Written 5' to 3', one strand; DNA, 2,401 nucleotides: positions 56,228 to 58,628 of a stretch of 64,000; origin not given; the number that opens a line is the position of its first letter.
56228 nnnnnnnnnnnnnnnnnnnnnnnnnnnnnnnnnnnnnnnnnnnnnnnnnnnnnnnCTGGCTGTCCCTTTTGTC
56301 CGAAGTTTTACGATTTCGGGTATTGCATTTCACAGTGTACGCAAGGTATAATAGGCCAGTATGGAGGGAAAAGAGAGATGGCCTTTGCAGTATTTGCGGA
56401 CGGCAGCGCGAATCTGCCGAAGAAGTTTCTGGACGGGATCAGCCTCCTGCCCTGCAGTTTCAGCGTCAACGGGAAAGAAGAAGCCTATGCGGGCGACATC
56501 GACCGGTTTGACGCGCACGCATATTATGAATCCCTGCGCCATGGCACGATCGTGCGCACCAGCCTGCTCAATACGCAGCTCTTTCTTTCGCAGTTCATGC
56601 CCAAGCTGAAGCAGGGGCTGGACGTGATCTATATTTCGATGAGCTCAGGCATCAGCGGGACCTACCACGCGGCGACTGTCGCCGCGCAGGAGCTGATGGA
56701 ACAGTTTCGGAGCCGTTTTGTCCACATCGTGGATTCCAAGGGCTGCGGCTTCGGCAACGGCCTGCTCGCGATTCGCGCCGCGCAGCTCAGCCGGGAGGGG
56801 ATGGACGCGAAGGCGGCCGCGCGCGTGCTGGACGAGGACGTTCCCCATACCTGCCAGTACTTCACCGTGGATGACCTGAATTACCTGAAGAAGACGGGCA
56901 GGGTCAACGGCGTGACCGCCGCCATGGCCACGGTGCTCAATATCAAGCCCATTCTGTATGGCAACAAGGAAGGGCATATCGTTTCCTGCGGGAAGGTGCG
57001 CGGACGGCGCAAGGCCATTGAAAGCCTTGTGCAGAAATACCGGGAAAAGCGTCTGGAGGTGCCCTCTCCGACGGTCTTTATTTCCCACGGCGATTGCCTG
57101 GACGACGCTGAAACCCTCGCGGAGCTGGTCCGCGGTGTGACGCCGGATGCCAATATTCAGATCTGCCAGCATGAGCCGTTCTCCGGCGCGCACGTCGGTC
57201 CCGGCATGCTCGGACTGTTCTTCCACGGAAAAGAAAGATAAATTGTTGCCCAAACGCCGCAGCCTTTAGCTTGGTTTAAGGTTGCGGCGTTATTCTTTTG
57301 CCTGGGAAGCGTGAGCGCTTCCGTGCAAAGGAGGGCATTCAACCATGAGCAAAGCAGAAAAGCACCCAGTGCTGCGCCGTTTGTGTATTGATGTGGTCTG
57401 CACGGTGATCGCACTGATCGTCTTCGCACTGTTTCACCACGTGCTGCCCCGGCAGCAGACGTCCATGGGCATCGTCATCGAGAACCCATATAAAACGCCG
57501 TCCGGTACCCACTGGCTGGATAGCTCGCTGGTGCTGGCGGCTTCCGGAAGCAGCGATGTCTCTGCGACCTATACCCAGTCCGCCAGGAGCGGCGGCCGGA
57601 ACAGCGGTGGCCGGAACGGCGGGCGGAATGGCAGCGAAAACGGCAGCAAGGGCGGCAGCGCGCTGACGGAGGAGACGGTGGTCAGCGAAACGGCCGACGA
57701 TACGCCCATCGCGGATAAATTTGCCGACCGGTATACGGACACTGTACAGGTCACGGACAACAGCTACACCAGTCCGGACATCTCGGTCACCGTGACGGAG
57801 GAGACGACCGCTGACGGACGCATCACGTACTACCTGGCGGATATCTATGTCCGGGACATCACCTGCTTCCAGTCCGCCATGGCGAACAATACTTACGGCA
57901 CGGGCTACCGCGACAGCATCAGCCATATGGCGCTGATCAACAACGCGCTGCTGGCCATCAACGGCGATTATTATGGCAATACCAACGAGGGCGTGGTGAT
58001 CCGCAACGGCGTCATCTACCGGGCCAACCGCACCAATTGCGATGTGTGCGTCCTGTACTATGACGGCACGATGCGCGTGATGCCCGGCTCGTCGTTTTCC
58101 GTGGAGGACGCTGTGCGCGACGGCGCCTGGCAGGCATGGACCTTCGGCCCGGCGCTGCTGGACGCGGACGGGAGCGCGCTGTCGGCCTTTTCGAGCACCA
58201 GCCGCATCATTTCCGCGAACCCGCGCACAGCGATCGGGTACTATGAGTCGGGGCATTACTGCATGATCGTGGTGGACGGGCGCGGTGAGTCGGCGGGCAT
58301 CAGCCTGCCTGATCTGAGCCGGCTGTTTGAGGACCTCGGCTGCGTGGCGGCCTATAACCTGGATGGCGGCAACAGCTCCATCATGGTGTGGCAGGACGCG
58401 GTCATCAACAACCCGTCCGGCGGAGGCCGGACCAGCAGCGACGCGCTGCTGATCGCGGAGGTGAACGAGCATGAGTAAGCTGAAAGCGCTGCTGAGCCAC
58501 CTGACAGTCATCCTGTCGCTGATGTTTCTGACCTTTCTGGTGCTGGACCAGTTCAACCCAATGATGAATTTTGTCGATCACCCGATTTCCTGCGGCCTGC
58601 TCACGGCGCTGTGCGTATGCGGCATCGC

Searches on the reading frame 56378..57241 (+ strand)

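Call 5: search_protein_families(library=ncbifam, proteins=[window:56378-57241:+], max_evalue=0.001)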
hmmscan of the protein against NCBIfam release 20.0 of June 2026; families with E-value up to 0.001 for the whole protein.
window:56378-57241:+ (287 aa): 2 families
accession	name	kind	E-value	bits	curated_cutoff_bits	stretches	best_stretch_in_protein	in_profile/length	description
TIGR00762.1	DegV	domain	9.9e-63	211.9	99.7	1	3-282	1-275/276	DegV family EDD domain-containing protein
NF038249.1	fatty_FakB1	equivalog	1e-42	146.3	350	1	1-285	1-282/286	fatty acid kinase binding subunit FakB1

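Call 6: search_protein_families(library=pfam, proteins=[window:56378-57241:+], max_evalue=0.001)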
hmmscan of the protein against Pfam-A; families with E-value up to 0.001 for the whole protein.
window:56378-57241:+ (287 aa): 1 family
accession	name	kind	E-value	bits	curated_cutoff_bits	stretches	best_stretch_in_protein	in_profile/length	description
PF02645.21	DegV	-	1.1e-59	202.6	27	1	3-282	2-277/280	Uncharacterised protein, DegV family COG1307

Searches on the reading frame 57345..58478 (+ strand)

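Call 5: search_protein_families(library=ncbifam, proteins=[window:57345-58478:+], max_evalue=0.001)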
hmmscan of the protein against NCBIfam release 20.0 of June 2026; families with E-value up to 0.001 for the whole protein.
window:57345-58478:+ (377 aa): 0 families

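Call 6: search_protein_families(library=pfam, proteins=[window:57345-58478:+], max_evalue=0.001)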
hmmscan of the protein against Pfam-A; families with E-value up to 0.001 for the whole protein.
window:57345-58478:+ (377 aa): 1 family
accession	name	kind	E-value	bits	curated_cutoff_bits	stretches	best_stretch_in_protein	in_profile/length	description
PF09992.14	NAGPA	-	1.1e-31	110.8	25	1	199-370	1-168/169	Phosphodiester glycosidase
